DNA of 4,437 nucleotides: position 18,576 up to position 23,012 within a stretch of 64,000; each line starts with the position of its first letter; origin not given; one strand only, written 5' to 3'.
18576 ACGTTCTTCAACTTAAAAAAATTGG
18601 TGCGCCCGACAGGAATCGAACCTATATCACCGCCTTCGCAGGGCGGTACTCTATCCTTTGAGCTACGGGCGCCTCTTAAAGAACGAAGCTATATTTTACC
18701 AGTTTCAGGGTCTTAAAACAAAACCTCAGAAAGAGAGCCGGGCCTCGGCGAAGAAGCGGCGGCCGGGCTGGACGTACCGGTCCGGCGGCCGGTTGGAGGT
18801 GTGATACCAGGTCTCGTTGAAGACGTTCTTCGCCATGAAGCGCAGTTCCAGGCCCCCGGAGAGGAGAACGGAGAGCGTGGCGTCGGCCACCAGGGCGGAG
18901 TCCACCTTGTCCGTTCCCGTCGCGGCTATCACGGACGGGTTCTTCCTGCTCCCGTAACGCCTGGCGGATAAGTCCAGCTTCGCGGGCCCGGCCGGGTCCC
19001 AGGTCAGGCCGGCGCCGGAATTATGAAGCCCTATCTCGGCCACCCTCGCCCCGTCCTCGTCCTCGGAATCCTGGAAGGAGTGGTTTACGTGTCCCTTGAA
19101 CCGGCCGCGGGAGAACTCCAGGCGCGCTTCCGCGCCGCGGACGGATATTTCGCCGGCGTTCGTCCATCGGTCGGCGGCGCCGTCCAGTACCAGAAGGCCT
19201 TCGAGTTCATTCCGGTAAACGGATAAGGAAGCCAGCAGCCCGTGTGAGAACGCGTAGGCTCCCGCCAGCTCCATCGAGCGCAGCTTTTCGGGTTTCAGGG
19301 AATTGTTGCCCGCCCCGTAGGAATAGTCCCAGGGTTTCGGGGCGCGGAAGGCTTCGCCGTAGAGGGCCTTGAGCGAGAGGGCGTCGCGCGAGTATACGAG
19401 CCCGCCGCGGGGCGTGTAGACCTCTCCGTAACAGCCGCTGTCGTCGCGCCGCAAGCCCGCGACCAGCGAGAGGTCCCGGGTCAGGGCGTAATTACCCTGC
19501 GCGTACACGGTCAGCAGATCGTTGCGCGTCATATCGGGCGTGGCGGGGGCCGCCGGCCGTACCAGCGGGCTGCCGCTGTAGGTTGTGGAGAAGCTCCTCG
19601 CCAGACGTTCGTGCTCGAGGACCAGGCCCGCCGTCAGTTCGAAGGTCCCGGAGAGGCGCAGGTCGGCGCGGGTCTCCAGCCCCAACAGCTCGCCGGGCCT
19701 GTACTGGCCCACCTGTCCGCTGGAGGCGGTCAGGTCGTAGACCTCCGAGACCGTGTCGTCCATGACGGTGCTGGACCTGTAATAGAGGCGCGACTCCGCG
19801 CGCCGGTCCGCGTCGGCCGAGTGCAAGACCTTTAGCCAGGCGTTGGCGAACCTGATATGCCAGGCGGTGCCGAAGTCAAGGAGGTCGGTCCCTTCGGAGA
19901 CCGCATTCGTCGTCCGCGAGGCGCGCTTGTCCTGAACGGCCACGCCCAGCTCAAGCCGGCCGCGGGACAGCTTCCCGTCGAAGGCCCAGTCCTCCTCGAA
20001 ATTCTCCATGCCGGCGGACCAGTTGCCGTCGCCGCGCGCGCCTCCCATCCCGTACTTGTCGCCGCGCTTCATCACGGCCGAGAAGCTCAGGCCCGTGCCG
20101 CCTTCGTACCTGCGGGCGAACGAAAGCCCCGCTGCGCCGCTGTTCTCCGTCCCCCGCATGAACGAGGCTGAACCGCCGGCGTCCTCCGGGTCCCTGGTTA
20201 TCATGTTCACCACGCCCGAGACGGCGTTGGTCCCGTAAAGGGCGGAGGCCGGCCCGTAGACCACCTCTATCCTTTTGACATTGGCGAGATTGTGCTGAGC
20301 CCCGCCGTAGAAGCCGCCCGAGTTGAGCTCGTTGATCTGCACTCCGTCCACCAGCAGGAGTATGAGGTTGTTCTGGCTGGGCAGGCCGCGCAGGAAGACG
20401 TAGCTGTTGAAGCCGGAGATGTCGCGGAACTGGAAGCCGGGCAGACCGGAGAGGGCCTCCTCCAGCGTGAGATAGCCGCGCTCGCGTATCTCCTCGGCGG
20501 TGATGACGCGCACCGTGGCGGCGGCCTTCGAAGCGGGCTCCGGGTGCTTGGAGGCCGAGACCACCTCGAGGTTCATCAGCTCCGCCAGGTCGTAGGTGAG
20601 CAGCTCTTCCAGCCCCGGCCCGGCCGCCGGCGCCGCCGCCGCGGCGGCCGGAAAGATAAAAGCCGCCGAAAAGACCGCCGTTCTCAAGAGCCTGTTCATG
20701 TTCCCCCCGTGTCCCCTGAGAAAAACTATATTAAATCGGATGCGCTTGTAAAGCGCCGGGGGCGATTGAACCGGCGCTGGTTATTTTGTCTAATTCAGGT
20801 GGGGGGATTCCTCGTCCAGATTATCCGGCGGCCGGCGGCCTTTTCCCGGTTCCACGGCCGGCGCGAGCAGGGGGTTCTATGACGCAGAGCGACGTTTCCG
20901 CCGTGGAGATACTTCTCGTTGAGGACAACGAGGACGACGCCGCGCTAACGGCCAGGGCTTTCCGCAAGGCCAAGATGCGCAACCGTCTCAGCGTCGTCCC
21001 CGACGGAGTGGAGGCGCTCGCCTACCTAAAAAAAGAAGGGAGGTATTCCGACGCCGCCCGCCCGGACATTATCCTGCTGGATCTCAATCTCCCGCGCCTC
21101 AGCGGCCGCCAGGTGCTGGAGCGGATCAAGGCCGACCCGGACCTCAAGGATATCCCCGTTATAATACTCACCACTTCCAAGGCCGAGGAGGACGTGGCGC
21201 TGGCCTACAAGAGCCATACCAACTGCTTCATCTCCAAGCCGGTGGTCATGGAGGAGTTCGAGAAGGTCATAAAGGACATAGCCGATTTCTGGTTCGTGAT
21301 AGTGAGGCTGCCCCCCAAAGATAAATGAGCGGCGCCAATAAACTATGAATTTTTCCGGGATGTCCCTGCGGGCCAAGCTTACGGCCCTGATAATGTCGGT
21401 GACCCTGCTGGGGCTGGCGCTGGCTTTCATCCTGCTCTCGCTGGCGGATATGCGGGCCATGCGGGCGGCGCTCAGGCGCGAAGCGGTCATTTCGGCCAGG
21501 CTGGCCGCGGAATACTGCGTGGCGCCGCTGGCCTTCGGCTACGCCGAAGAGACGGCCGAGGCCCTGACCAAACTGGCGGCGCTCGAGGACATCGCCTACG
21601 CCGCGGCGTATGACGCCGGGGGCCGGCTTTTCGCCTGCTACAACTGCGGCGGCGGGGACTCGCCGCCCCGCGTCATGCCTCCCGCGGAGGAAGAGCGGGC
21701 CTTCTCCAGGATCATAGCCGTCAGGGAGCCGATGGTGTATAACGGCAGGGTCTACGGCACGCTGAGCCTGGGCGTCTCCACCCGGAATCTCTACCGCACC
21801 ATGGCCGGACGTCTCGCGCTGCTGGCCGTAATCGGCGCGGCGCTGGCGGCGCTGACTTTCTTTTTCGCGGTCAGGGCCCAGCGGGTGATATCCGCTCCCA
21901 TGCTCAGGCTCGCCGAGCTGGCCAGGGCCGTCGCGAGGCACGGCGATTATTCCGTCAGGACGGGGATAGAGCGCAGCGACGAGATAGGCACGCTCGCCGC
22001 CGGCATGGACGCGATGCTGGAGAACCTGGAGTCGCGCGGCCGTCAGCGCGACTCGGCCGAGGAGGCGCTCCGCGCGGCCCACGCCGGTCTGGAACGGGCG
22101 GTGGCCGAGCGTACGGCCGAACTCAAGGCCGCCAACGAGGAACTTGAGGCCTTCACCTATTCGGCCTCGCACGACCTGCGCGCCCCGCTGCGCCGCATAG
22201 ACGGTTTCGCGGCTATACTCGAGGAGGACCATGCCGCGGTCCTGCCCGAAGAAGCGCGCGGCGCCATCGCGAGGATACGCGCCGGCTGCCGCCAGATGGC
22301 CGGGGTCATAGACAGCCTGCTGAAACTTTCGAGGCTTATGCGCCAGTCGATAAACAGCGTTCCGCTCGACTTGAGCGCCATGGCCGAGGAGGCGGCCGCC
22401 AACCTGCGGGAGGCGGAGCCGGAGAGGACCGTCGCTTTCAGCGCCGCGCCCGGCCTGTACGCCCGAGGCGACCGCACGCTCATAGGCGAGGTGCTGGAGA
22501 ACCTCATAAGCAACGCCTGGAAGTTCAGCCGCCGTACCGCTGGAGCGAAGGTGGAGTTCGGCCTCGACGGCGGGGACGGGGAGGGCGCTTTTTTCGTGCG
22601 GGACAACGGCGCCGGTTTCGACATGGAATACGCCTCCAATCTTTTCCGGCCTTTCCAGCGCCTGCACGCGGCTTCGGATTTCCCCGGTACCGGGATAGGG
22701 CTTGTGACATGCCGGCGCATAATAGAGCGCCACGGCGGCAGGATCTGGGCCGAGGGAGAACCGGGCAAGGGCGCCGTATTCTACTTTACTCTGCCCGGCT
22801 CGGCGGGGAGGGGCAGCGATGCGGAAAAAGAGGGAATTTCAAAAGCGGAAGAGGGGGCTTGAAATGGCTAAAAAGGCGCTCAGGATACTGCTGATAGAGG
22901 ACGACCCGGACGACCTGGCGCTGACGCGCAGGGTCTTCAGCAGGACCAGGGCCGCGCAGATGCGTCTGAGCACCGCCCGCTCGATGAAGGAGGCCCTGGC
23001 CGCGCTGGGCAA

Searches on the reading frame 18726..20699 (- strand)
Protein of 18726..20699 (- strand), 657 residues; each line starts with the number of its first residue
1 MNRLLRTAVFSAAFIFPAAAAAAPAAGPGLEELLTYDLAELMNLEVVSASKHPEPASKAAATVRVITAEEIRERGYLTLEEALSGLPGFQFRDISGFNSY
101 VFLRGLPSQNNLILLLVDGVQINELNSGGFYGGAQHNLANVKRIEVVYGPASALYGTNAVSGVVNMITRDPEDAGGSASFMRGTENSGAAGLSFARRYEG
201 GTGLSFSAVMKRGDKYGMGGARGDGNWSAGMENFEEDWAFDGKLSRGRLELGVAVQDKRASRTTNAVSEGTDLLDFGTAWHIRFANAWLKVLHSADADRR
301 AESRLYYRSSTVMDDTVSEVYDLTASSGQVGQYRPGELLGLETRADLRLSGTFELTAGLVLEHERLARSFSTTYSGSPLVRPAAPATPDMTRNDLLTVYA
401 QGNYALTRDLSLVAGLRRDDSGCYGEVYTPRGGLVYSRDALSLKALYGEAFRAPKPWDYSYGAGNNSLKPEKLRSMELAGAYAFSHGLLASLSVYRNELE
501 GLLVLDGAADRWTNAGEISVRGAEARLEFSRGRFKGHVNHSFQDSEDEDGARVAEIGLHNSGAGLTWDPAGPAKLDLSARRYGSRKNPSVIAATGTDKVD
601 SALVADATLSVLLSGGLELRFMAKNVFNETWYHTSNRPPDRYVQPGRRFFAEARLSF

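Call 96: search_protein_families(library=pfam, proteins=[window:18726-20699:-], max_evalue=0.00001)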
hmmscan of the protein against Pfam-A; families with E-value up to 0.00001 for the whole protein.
window:18726-20699:- (657 aa): 2 families
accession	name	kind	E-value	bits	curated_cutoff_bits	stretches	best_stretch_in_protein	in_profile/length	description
PF00593.30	TonB_dep_Rec_b-barrel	-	4e-33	116.4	27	1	225-626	15-436/436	TonB dependent receptor-like, beta-barrel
PF07715.20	Plug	-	8.4e-24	84.6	23.9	1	57-163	3-107/107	TonB-dependent Receptor Plug Domain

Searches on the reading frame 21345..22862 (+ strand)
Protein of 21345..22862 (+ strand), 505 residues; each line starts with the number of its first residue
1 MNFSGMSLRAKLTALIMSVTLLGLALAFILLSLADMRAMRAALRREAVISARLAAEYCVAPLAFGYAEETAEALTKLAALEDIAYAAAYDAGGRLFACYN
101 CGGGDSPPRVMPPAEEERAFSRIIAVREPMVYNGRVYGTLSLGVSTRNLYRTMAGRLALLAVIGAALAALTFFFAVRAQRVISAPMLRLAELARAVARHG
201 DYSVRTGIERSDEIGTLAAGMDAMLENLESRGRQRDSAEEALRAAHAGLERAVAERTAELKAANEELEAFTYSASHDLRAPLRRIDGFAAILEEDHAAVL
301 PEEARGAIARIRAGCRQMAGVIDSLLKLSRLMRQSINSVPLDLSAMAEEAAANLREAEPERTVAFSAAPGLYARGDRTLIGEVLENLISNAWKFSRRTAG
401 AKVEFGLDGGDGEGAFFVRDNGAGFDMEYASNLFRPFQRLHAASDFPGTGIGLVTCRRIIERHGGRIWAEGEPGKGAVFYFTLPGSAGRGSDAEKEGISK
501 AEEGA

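Call 96: search_protein_families(library=pfam, proteins=[window:21345-22862:+], max_evalue=0.00001)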
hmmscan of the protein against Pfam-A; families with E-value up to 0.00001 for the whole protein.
window:21345-22862:+ (505 aa): 4 families
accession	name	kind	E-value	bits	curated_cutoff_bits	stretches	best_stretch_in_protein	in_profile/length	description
PF02518.31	HATPase_c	-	1.2e-22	80.9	26.4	1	375-484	1-108/111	Histidine kinase-, DNA gyrase B-, and HSP90-like ATPase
PF00512.31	HisKA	-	3.8e-11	43.3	26.9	1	268-331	3-63/66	His Kinase A (phospho-acceptor) domain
PF00672.30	HAMP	-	1.4e-10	41.8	25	1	180-229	4-52/53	HAMP domain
PF17152.10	CHASE8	-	1.7e-08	35.1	27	1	40-142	2-101/102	Periplasmic sensor domain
